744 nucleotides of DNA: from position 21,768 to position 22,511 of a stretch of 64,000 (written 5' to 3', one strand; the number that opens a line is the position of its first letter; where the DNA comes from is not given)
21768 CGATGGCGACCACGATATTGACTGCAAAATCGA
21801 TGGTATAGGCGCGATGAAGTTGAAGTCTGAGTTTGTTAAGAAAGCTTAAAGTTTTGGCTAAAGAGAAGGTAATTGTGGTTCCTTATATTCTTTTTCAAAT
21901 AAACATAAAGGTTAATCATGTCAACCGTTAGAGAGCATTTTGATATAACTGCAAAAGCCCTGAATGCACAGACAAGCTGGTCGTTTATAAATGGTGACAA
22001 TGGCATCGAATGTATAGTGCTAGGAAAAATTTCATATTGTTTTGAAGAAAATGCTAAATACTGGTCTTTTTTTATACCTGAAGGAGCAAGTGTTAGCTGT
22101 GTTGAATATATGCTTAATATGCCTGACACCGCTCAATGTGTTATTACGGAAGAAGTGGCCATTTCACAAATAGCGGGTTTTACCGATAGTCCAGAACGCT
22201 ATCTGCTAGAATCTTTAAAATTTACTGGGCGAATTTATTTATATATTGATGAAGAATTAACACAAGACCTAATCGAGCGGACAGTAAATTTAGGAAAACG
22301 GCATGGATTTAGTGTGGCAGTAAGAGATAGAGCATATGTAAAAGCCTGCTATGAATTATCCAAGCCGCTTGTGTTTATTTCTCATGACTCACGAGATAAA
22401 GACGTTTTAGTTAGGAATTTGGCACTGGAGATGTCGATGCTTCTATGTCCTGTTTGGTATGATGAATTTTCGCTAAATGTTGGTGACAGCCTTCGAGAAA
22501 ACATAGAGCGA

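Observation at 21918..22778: Orphan gene: unknown 148-aa N-terminal domain fused to a TIR domain, in an AT-rich islet between core genes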

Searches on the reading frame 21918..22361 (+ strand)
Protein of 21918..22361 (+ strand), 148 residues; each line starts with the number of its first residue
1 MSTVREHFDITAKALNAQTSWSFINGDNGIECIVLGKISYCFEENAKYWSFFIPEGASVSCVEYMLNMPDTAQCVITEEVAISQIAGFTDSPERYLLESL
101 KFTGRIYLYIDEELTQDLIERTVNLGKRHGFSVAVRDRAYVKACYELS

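Call 28: search_solved_structures(query=A2, max_evalue=10, show_alignments=2)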
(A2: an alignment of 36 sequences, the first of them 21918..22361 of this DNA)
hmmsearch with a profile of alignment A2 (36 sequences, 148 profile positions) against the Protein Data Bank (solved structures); distinct sequences matched with E-value up to 10: 2.
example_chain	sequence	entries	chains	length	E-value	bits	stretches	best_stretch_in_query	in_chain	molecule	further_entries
4uec_B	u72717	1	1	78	0.19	14.8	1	24-82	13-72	EUKARYOTIC TRANSLATION INITIATION FACTOR 4G, ISOFORM A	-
3n89_A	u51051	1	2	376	0.99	12.5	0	70-124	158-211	Defective in germ line development protein 3, isoform a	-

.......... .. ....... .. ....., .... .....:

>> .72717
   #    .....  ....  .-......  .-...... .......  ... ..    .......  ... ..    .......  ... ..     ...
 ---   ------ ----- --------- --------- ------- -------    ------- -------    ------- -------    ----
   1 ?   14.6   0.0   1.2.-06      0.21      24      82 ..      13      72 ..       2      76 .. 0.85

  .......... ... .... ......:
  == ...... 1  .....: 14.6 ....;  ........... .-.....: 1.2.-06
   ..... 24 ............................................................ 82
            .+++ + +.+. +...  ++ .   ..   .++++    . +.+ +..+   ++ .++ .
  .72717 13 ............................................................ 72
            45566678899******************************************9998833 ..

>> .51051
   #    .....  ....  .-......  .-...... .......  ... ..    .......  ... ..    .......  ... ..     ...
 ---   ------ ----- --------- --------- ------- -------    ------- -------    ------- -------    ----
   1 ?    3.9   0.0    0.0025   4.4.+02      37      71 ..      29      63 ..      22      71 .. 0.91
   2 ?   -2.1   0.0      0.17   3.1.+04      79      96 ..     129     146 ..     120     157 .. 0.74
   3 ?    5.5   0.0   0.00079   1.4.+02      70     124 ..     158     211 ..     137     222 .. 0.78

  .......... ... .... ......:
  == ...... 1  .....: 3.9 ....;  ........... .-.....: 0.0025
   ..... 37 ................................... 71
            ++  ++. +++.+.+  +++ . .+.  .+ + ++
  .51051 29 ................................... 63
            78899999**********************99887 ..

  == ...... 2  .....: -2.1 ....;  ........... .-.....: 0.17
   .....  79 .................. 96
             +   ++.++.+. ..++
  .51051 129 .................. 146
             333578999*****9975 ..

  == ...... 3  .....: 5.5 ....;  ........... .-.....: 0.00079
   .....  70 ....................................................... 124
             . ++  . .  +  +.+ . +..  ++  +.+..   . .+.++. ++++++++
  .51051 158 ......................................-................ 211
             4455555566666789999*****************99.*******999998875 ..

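Call 29: search_protein_families(library=pfam, alignment_id=A2, max_evalue=1)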
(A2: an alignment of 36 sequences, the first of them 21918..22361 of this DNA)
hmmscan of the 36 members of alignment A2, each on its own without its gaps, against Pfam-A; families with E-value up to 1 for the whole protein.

A. member 1, window:21918-22361:+ (148 aa): 1 family
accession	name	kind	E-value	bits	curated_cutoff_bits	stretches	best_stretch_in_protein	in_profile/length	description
PF10909.13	DUF2682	-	0.063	13.9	33.3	1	90-121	22-52/88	Protein of unknown function (DUF2682)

B. families by the number of members that match (of 36 scanned): 10 families
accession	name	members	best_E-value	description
PF16040.10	APD1-4_N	3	0.015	E3 ubiquitin-protein ligase APD1-4, N-terminal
PF10909.13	DUF2682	2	0.042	Protein of unknown function (DUF2682)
PF17029.10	DUF5100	1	0.041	Domain of unknown function (DUF5100)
PF04110.19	APG12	1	0.063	Ubiquitin-like autophagy protein Apg12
PF19163.5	DUF5845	1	0.13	Family of unknown function (DUF5845)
PF25136.1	DUF7823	1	0.13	Domain of unknown function (DUF7823)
PF11637.13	UvsW-1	1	0.17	UvsW.1 domain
PF20231.3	DUF6589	1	0.23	Family of unknown function (DUF6589)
PF05793.18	TFIIF_alpha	1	0.25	Transcription initiation factor IIF, alpha subunit (TFIIF-alpha)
PF23694.1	YmiC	1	0.28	YmiC-like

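Call 35: predict_structure(alignment_id=A2)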
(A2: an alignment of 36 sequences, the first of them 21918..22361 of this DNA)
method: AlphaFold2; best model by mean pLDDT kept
length: 148 residues; sequences in the alignment: 36
mean_pLDDT: 88.4   pTM: 0.83
mean pLDDT of the five models: 88.4, 86.9, 86.8, 86.2, 83.2
residues with pLDDT >= 90: 88; 70-90: 50; 50-70: 10; < 50: 0
segments of 3 or more residues with pLDDT < 50: none
pLDDT, mean of each block of 10 residues (from residue 1): 87 79 77 91 92 89 92 83 76 86 96 95 96 97 93
secondary structure, 60 per line:
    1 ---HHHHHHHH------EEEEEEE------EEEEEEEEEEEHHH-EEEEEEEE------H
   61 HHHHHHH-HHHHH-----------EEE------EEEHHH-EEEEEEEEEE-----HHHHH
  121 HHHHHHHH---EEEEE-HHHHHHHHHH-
elements in order: H4-11 E18-24 E31-41 E46-53 H60-67 H69-73 E85-87 E94-96 E101-110 H116-128 E132-136 H138-147

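Call 40: fold_search(model_id=the predicted structure, library=pdb)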
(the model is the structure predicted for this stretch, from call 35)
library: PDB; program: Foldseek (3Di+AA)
matches with E <= 10: 654; with E <= 0.001: 0
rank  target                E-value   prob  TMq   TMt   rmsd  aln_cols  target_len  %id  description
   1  7sqs_A                6.8e-02  0.08  0.16  0.07  19.8       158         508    7  201phi2-1 Chimallin C1 localized reconstruction (released 2022-07-27)
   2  2nyt_D                7.7e-02  0.21  0.28  0.24  15.7       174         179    5  The APOBEC2 Crystal Structure and Functional Implications for AID (released 2007-01-09)
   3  8omo_A                8.2e-02  0.47  0.27  0.08   7.9       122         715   11  DNA-unbound MutSbeta-ATP complex (bent clamp form) (released 2023-05-24)
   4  5cqc                  9.9e-02  0.15  0.21  0.10  17.3       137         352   12  Crystal structure of the legionella pneumophila effector protein RavZ (released 2015-09-09)
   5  5hzy                  1.2e-01  0.25  0.31  0.15  11.4       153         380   13  Crystal structure of the legionella pneumophila effector protein RavZ - P6322 (released 2016-11-09)
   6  5ms7                  1.4e-01  0.14  0.25  0.12  15.2       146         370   13  Crystal structure of the legionella pneumophila effector protein RavZ_20-502 (released 2017-04-19)
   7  2nyt_C                1.6e-01  0.15  0.27  0.24  15.7       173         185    7  The APOBEC2 Crystal Structure and Functional Implications for AID (released 2007-01-09)
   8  5ms2_A                1.9e-01  0.16  0.29  0.13  11.3       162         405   13  Crystal structure of the Legionella pneumophila effector protein RavZ in complex with human LC3B (released 2017-04-19)
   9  7e8r                  2.1e-01  0.38  0.33  0.17   7.5       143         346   10  EcoT38I restriction endonuclease (released 2022-03-02)
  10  8r7c_E                2.4e-01  0.18  0.24  0.07  10.3       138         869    8  MutSbeta bound to compound CHDI-00915542 in the canonical DNA-mismatch bound form (released 2024-11-27)
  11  5w45_A                2.7e-01  0.14  0.27  0.24  15.0       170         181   10  Crystal structure of APOBEC3H (released 2018-03-14)
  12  2fgh_A                2.9e-01  0.07  0.19  0.05  19.9       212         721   11  ATP bound gelsolin (released 2006-04-18)
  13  6g2i_A                3.1e-01  0.12  0.28  0.04   9.3       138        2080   10  Filament of acetyl-CoA carboxylase and BRCT domains of BRCA1 (ACC-BRCT) at 5.9 A resolution (released 2018-06-13)
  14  8rb2_A                3.3e-01  0.20  0.24  0.07   7.5       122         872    7  The crystal structure of DNA-bound human MutSbeta (MSH2_E749A/MSH3_E976A) in the canonical mismatch bound conformation (released 2025-06-11)
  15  7sqr_A                3.3e-01  0.04  0.16  0.07  19.8       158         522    7  201phi2-1 Chimallin localized tetramer reconstruction (released 2022-07-27)
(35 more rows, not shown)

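Call 41: fold_search(model_id=the predicted structure, library=viral)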
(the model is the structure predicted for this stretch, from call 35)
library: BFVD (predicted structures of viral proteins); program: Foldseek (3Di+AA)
matches with E <= 10: 678; with E <= 0.001: 0
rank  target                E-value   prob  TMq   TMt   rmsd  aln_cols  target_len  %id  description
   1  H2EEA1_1              2.9e-02  0.54  0.26  0.07   7.1       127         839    8  Putative DNA mismatch repair protein MutS-like protein [Moumouvirus sp. 'Monve']
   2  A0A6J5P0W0            6.7e-02  0.30  0.29  0.21   7.4       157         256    5  HTH_XRE domain containing protein [uncultured Caudovirales phage]
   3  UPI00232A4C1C         7.7e-02  0.47  0.38  0.24   9.6       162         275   10  (no name look-up for this kind of identifier)
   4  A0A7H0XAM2            8.2e-02  0.23  0.25  0.08  19.9       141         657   13  (no name in the UniProt tables at hand)
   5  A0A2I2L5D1            8.7e-02  0.60  0.41  0.22   8.4       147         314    5  RNA polymerase subunit 5 RPB5 [Orpheovirus IHUMI-LCC2]
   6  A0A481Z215            1.4e-01  0.21  0.27  0.06   7.4       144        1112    8  DNA mismatch repair ATPase [Pithovirus LCPAC101]
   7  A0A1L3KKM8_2          1.4e-01  0.15  0.24  0.04   9.7       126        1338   13  (no name in the UniProt tables at hand)
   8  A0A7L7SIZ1            1.5e-01  0.21  0.29  0.26   8.2       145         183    9  (no name in the UniProt tables at hand)
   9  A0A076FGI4            2.3e-01  0.51  0.32  0.27   6.1       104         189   12  Putative RNA polymerase subunit RPB5 [Aureococcus anophagefferens virus]
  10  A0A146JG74            2.4e-01  0.25  0.27  0.26  11.7        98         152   11  (no name in the UniProt tables at hand)
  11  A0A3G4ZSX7            2.6e-01  0.63  0.35  0.08   4.2       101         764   10  Superfamily II DNA or RNA helicase [Terrestrivirus sp.]
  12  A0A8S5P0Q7            2.6e-01  0.12  0.24  0.08  19.7       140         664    7  Uncharacterized protein [Myoviridae sp. ctLnO19]
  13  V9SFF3                2.7e-01  0.38  0.31  0.24  12.9       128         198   12  DNA-directed RNA polymerase subunit RPB5 [Tunisvirus fontaine2]
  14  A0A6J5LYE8            3.1e-01  0.15  0.23  0.08  10.5       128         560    9  Uncharacterized protein [uncultured Caudovirales phage]
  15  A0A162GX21            3.1e-01  0.13  0.20  0.10  13.2        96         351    9  LEF-3 [Mocis latipes granulovirus]
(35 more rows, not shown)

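Call 75: search_protein_representatives(alignment_id=A2)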
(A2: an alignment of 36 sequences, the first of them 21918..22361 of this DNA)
Query: 36 sequences, 148 profile positions. Proteins with E-value up to 0.001 (for the whole library): 593; up to 1e-10: 111; up to 1e-30: 13. The best 150 are listed.
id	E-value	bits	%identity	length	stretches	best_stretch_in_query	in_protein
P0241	1.1e-53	197.3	-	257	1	1-148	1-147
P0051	7.2e-53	194.7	-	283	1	1-147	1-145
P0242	1.0e-48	181.2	-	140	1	1-133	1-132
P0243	3.6e-48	179.4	-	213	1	1-147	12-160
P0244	3.8e-47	176.1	-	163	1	1-147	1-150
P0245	4.6e-44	166.1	-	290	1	1-148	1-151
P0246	4.5e-41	156.4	-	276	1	1-148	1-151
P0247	4.8e-39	149.8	-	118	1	1-112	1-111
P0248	6.4e-37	142.9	-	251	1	1-147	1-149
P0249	1.1e-36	142.2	-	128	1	1-117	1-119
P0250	2.7e-35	137.7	-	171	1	1-147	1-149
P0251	4.0e-32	127.4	-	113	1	43-147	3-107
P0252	2.5e-31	124.8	-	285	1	2-145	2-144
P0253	5.3e-30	120.5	-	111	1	1-108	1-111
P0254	9.9e-30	119.6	-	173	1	1-124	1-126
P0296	3.2e-15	72.5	-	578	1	3-145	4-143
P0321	5.7e-13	65.2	-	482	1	1-146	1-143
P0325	1.4e-12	63.9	-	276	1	2-145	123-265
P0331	4.3e-12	62.4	-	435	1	1-146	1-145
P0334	7.6e-12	61.6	-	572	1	3-146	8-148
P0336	1.3e-11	60.8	-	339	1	1-144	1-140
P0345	4.0e-11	59.2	-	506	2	21-144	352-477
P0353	1.4e-10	57.5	-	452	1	2-146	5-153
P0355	1.4e-10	57.4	-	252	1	3-144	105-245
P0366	4.7e-10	55.7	-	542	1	3-141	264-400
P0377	1.2e-09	54.5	-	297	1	3-144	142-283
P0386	2.5e-09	53.4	-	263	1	3-141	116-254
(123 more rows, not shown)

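Call 76: search_protein_families(library=pfam, proteins=[P0296, P0334, P0321, P0331, P0353, P0345, P0366, P0325, P0377, P0355], max_evalue=0.01)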
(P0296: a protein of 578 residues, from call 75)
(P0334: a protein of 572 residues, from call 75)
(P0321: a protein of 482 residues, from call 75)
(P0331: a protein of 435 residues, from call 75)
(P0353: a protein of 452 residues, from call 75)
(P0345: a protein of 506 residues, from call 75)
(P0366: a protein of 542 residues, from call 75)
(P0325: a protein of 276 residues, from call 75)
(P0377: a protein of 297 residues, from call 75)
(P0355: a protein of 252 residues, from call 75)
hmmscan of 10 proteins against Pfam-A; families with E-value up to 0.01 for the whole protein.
P0296 (578 aa): 0 families

P0334 (572 aa): 0 families

P0321 (482 aa): 1 family
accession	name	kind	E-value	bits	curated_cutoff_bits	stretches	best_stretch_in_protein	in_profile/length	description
PF08808.17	RES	-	1.9e-13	51.2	23.2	2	235-350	2-114/157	RES domain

P0331 (435 aa): 0 families

P0353 (452 aa): 2 families
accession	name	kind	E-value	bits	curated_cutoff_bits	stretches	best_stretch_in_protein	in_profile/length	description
PF13676.11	TIR_2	-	6e-18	65.9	28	1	160-255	2-93/122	TIR domain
PF01582.25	TIR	-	6.4e-14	52.6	21.3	1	163-277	9-121/179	TIR domain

P0345 (506 aa): 0 families

P0366 (542 aa): 1 family
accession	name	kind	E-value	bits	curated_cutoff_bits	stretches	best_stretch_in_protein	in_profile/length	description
PF12869.13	tRNA_anti-like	-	1.1e-06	28.7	23.5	1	462-537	68-144/146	tRNA_anti-like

P0325 (276 aa): 0 families

P0377 (297 aa): 0 families

P0355 (252 aa): 0 families

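Call 78: search_protein_families(library=pfam, alignment_id=A5, max_evalue=0.001)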
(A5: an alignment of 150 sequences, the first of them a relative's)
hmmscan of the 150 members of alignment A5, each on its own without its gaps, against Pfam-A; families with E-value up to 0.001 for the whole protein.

A. member 1, P0241 (257 aa): 2 families
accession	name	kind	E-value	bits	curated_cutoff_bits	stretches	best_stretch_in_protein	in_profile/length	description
PF01582.25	TIR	-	2.6e-06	27.8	21.3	1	168-227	48-108/179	TIR domain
PF13676.11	TIR_2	-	1.5e-05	25.9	28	1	168-220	43-93/122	TIR domain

B. families by the number of members that match (of 150 scanned): 5 families
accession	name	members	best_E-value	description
PF13676.11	TIR_2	58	8.2e-21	TIR domain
PF01582.25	TIR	51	6.4e-14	TIR domain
PF14082.12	SduA_C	1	7.4e-18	Shedu protein SduA, C-terminal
PF08808.17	RES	1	1.9e-13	RES domain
PF12869.13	tRNA_anti-like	1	1.1e-06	tRNA_anti-like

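Call 83: search_protein_families(library=padloc, proteins=[P0336, P0321, P0296, P0334, P0331, P0345, P0366, P0325, P0377, P0353], max_evalue=0.001)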
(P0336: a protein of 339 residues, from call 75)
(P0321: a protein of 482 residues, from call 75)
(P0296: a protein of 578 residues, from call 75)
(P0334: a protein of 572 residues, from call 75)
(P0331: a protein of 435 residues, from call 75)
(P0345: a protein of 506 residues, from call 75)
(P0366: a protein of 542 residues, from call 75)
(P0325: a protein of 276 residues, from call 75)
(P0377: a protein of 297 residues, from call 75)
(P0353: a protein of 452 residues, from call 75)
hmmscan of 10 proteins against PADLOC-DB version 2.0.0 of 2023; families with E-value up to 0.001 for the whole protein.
P0336 (339 aa): 16 families
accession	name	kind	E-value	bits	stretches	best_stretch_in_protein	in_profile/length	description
PDLC00389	SduA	-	3.5e-31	107.1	1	158-330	207-376/383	DUF4263 domain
PDLC00378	SduA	-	4.5e-23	80.2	1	161-325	8-192/287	DUF4263 domain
PDLC00387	SduA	-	4.4e-19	66.4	1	157-328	374-541/546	DUF4263 domain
PDLC00404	SduA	-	1.2e-12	45.3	1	157-331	264-450/457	DUF4263 domain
PDLC00395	SduA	-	1.5e-10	39.3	1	198-307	45-155/212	DUF4263 domain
PDLC00385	SduA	-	1.1e-09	36.1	1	160-327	141-314/319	DUF4263 domain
PDLC00386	SduA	-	1.7e-09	35.5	1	161-275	71-198/268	DUF4263 domain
PDLC00398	SduA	-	5.3e-09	33.8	1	167-324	28-207/289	DUF4263 domain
PDLC00384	SduA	-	1.1e-08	32.3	1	158-332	271-461/476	DUF4263 domain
PDLC00388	SduA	-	1.3e-07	29.1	1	279-332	345-398/402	DUF4263 domain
PDLC00380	SduA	-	1.3e-06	25.3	1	210-331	342-469/480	DUF4263 domain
PDLC00399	SduA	-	1.2e-05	22.8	1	212-330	247-371/375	DUF4263 domain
PDLC00402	SduA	-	1.3e-05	22.5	1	280-331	285-335/354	DUF4263 domain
PDLC00400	SduA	-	1.6e-05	22.5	1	158-331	108-297/308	DUF4263 domain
PDLC00405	SduA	-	0.0002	19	0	151-329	130-311/323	DUF4263 domain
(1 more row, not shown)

P0321 (482 aa): 0 families

P0296 (578 aa): 0 families

P0334 (572 aa): 0 families

P0331 (435 aa): 0 families

P0345 (506 aa): 0 families

P0366 (542 aa): 0 families

P0325 (276 aa): 0 families

P0377 (297 aa): 0 families

P0353 (452 aa): 7 families
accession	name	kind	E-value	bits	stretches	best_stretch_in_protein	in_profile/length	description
PDLC05062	PDC-S66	-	2.6e-37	126.8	1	153-289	145-277/282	-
PDLC00417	ThsB1|ThsB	-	1.8e-27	94.6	1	159-288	169-295/303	TIR-like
PDLC00424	ThsB1|ThsB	-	3.6e-12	44.6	1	140-274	85-216/234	TIR-like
PDLC02962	RT-TIR_XII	-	2.6e-11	41.1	1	151-266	340-453/478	single gene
PDLC02421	Aga_TIR-PNTD1-PNTD2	-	1.3e-09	35.6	1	156-271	3-114/430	Class I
PDLC02403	Aga_TIR-PNTD1-PNTD2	-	3.5e-08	30.9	1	156-231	2-77/443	Class I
PDLC03957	bSEFIR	-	1e-07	30.2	1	156-287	38-176/412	-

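Call 89: list_cluster_members(proteins=[P0336, P0321, P0331])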
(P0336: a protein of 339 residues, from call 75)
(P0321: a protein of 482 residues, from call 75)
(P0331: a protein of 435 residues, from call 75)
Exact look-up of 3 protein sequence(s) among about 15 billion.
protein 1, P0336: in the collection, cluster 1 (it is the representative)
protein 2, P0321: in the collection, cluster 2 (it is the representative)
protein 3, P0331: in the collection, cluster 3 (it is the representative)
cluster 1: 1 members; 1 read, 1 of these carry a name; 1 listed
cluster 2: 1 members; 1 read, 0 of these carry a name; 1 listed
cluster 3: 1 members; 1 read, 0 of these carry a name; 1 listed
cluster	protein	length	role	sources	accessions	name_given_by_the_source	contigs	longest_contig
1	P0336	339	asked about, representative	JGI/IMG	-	hypothetical protein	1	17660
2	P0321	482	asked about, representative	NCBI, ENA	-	-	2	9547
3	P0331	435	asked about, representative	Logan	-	-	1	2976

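Call 93: find_encoding_contigs(protein=P0386, flank=8000, max_places=3)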
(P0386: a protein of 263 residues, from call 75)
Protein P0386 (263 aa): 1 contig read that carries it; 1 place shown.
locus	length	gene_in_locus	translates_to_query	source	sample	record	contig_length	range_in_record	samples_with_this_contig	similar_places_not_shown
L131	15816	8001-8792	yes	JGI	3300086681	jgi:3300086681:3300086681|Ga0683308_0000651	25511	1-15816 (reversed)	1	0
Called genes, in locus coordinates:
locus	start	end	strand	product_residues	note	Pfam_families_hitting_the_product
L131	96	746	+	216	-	PF01865:PhoU_div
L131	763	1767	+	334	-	PF01384:PHO4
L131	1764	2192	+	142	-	PF00293:NUDIX (weak)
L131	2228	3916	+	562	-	PF00528:BPD_transp_1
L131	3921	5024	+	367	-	PF00005:ABC_tran, PF13304:AAA_21 (faint), PF08402:TOBE_2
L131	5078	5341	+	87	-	PF19807:DUF6290 (weak), PF21983:NikA-like (weak), PF08681:TacA1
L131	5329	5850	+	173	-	PF00583:Acetyltransf_1 (weak), PF13508:Acetyltransf_7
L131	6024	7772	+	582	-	-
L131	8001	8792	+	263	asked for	-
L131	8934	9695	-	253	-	PF01061:ABC2_membrane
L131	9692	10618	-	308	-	PF00005:ABC_tran, PF13304:AAA_21 (faint)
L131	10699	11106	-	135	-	PF03795:YCII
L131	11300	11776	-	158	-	PF00903:Glyoxalase, PF06983:3-dmu-9_3-mt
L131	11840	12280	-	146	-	PF10604:Polyketide_cyc2 (weak), PF08327:AHSA1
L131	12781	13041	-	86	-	-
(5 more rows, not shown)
